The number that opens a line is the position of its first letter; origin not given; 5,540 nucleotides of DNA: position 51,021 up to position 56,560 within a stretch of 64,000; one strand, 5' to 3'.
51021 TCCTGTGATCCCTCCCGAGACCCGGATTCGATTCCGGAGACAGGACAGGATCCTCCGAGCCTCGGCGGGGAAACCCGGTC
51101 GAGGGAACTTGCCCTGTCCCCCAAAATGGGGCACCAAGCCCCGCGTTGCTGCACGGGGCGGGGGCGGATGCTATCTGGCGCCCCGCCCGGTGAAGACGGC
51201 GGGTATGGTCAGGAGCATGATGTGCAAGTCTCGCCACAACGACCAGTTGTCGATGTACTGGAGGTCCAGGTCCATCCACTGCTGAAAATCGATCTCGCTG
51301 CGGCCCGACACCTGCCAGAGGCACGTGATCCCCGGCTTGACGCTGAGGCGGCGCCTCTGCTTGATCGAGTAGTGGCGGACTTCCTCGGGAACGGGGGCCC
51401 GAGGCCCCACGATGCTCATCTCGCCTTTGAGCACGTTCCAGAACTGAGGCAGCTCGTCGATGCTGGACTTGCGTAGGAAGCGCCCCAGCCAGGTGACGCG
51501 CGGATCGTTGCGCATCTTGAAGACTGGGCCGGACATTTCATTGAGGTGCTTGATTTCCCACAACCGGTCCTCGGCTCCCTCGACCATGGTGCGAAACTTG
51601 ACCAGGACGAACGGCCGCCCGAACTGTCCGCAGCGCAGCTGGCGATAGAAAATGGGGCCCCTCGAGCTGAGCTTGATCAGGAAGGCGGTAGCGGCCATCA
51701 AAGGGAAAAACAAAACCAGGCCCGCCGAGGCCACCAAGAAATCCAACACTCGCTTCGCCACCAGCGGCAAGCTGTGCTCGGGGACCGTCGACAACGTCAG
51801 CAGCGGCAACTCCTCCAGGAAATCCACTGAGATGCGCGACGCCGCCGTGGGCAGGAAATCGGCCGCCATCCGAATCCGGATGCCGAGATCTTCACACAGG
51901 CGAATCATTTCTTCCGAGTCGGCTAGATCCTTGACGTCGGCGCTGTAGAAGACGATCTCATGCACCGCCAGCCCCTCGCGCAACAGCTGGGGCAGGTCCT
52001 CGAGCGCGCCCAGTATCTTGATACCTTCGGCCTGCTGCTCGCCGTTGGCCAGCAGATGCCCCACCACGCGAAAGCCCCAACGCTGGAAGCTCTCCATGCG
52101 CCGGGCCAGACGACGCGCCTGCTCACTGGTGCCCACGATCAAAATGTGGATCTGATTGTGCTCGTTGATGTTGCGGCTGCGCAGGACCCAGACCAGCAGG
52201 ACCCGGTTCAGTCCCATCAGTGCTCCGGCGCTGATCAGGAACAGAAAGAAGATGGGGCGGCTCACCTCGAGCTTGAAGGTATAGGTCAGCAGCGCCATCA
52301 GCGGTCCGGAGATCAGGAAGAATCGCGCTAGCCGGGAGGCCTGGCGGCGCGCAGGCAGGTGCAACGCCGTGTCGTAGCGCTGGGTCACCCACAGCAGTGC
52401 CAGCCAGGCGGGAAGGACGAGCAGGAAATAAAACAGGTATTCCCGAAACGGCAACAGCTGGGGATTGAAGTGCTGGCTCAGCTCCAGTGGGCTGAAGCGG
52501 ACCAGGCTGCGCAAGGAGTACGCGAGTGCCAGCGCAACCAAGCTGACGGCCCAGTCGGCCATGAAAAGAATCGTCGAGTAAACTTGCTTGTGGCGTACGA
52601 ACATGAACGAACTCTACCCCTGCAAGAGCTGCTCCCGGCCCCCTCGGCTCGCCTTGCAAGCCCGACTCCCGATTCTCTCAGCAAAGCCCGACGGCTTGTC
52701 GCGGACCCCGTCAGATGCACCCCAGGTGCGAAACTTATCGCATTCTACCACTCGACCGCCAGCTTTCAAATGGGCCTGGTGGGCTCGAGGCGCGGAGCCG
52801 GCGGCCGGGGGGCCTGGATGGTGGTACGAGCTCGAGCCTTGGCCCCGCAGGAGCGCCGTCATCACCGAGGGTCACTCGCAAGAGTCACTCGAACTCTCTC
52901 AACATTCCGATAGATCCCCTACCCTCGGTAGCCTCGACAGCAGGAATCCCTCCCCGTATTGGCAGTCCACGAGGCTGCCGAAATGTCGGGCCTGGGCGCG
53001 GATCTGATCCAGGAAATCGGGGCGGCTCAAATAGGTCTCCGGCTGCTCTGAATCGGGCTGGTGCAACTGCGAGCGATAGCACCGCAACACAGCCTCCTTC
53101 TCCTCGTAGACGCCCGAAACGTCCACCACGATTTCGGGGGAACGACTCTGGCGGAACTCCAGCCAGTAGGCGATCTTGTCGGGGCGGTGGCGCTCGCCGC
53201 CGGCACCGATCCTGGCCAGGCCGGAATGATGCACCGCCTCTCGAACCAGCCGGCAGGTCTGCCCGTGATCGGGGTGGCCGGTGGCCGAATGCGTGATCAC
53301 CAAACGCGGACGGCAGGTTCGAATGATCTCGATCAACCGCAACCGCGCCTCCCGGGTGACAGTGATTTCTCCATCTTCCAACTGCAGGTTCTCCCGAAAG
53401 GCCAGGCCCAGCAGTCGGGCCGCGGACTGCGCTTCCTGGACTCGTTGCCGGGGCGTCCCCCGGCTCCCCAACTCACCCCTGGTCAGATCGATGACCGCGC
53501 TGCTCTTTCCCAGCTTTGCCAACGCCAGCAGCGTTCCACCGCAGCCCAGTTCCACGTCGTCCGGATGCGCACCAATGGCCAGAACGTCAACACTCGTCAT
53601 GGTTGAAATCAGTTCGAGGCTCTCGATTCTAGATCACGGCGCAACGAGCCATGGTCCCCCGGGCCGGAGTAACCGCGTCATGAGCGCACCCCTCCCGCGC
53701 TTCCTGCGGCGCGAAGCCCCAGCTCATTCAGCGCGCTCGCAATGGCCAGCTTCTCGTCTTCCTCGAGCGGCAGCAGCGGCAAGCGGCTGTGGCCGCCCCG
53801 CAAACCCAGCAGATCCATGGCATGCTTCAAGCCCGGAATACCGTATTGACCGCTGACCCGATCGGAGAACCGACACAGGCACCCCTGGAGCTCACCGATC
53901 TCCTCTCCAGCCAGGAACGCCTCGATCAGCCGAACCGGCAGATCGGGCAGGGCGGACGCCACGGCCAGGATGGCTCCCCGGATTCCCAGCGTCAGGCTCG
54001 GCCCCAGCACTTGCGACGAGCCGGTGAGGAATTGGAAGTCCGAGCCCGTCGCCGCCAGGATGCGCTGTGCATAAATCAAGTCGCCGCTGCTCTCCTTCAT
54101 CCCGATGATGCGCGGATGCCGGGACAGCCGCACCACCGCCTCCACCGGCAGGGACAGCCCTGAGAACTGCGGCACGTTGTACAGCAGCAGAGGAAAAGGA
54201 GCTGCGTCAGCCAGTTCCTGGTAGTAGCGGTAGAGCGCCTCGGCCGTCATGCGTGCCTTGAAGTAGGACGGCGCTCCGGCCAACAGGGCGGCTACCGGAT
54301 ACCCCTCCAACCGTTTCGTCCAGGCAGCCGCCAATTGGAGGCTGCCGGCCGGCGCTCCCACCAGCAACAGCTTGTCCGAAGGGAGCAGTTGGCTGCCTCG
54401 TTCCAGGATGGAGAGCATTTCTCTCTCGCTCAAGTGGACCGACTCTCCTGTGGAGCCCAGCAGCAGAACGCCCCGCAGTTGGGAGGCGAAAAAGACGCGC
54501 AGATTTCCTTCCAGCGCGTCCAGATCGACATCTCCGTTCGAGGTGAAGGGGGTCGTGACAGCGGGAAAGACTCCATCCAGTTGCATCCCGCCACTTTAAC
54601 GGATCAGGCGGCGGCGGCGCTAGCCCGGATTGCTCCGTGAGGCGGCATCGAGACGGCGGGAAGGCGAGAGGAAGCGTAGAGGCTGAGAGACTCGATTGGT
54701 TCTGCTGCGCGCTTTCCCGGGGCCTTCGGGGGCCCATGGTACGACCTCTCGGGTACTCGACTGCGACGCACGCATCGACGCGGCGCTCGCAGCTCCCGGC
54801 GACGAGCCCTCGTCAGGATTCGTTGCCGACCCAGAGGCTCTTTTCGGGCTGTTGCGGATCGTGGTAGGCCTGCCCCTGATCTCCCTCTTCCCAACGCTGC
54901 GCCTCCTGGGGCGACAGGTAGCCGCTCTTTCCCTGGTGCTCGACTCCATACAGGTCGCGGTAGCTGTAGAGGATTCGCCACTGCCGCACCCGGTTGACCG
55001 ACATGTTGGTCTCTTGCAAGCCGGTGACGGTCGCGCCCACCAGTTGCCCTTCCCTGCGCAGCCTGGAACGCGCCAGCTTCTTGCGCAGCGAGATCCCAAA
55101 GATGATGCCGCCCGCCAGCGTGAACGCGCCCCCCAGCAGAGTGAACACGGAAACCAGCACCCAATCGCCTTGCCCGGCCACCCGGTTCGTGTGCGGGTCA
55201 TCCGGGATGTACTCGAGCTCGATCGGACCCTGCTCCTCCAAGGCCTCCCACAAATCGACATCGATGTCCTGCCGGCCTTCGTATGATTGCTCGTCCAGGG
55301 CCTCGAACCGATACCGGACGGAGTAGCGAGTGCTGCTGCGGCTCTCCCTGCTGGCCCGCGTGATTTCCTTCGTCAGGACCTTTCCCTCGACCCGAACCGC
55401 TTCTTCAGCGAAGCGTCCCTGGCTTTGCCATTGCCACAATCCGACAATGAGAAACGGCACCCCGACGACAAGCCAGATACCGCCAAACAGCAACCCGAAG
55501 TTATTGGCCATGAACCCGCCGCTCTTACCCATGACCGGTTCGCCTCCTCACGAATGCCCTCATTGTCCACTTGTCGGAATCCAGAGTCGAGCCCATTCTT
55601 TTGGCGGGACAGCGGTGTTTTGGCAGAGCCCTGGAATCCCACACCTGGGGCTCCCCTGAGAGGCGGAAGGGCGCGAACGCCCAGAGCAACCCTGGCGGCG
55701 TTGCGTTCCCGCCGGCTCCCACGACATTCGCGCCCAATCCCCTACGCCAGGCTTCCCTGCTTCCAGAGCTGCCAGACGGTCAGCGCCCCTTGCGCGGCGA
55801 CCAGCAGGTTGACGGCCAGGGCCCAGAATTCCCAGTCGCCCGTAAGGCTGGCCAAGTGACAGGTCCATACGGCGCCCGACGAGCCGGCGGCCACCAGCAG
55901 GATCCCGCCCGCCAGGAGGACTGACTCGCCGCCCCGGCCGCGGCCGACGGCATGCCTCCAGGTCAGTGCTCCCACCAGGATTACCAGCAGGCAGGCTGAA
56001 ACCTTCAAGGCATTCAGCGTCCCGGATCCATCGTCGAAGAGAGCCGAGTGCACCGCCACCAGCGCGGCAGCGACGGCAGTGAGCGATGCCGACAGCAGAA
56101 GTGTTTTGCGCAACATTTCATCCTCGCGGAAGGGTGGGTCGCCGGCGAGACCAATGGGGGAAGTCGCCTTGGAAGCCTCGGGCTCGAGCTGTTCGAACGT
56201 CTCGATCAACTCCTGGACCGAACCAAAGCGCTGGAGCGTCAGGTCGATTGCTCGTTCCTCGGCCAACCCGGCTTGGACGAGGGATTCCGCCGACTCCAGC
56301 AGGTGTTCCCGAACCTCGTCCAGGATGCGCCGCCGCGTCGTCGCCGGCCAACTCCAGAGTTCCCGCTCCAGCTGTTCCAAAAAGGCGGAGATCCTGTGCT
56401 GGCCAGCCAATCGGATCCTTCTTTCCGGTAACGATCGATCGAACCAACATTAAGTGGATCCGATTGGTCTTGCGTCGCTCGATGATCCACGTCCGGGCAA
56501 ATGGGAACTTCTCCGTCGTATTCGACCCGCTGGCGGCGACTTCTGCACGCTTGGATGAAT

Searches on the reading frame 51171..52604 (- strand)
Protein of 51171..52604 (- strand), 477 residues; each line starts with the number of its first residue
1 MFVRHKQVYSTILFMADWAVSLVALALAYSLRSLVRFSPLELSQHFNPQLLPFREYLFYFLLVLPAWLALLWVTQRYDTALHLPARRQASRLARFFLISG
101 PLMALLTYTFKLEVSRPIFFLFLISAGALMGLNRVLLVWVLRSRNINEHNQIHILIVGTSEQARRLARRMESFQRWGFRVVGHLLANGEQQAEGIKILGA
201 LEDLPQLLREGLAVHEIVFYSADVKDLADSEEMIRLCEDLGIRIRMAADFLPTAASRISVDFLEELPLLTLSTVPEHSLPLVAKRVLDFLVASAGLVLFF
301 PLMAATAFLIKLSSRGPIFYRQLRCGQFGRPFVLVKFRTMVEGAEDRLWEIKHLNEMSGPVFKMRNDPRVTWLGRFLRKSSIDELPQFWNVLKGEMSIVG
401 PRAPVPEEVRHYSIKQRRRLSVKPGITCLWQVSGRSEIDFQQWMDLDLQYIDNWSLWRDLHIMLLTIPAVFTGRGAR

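Call 42: search_protein_families(library=pfam, proteins=[window:51171-52604:-], max_evalue=0.00001)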
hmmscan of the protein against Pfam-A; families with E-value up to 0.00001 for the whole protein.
window:51171-52604:- (477 aa): 2 families
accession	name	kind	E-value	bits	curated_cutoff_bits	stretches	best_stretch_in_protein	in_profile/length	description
PF02397.22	Bac_transf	-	2.5e-68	229.6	27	1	284-471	1-178/179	Bacterial sugar transferase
PF13727.12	CoA_binding_3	-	4.7e-13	50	25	1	77-247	6-174/175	CoA-binding domain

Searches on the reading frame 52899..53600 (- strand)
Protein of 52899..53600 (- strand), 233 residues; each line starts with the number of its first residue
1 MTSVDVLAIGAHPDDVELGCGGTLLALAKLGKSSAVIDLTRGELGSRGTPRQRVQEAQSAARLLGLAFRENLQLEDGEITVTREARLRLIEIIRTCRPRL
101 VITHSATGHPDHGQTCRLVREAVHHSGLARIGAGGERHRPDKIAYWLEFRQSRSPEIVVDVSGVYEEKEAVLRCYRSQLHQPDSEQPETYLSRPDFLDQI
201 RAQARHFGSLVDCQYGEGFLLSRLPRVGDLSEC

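Call 42: search_protein_families(library=pfam, proteins=[window:52899-53600:-], max_evalue=0.00001)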
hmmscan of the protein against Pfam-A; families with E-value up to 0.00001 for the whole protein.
window:52899-53600:- (233 aa): 1 family
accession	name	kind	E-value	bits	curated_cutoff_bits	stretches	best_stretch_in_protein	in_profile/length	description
PF02585.22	PIG-L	-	1.1e-23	84.6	28.2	1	7-123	1-129/129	GlcNAc-PI de-N-acetylase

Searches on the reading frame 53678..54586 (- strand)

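Call 42: search_protein_families(library=pfam, proteins=[window:53678-54586:-], max_evalue=0.00001)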
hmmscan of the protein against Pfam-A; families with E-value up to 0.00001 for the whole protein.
window:53678-54586:- (302 aa): 1 family
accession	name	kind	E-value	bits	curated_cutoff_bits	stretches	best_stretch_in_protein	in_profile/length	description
PF00701.28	DHDPS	-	1.1e-43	149.5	22.1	1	3-288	2-288/289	Dihydrodipicolinate synthetase family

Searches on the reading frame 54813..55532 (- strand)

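Call 42: search_protein_families(library=pfam, proteins=[window:54813-55532:-], max_evalue=0.00001)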
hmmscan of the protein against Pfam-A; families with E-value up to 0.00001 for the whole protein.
window:54813-55532:- (239 aa): 1 family
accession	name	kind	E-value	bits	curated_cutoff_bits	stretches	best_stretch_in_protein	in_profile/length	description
PF12158.14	DUF3592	-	6.3e-09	36.8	25.3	0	48-119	1-80/84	Domain of unknown function (DUF3592)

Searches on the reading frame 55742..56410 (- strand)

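Call 42: search_protein_families(library=pfam, proteins=[window:55742-56410:-], max_evalue=0.00001)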
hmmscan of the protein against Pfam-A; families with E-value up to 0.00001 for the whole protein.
window:55742-56410:- (222 aa): 1 family
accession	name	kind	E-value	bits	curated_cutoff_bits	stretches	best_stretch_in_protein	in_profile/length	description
PF22564.2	HAAS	-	7e-10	39.6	27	1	10-69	2-53/55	HAAS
